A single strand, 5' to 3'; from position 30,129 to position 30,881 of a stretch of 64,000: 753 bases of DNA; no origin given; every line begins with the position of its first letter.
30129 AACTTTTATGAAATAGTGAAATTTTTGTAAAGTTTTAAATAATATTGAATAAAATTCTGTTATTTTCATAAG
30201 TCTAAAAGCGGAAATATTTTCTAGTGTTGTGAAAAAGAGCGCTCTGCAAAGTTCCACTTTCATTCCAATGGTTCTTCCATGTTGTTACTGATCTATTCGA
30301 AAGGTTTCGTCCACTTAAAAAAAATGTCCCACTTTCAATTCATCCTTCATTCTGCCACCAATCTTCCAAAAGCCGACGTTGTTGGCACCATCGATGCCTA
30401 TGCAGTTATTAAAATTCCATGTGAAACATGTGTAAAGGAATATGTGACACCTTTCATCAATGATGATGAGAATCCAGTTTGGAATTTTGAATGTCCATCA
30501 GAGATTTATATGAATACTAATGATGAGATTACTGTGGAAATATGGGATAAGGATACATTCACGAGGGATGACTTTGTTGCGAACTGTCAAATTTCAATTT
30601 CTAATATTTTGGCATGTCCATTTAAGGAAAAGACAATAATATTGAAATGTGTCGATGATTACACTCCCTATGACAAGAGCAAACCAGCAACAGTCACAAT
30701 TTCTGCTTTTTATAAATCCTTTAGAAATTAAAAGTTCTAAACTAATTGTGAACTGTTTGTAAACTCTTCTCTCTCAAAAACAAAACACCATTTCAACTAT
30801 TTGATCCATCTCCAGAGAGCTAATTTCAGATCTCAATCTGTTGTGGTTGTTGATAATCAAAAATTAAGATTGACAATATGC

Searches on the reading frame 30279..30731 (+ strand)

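Call 50: search_protein_families(library=pfam, proteins=[window:30279-30731:+], max_evalue=0.001)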
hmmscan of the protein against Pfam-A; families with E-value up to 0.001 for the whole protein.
window:30279-30731:+ (150 aa): 1 family
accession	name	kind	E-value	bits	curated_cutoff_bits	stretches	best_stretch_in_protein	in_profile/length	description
PF00168.36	C2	-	2.8e-17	63.3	22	1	21-110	5-92/104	C2 domain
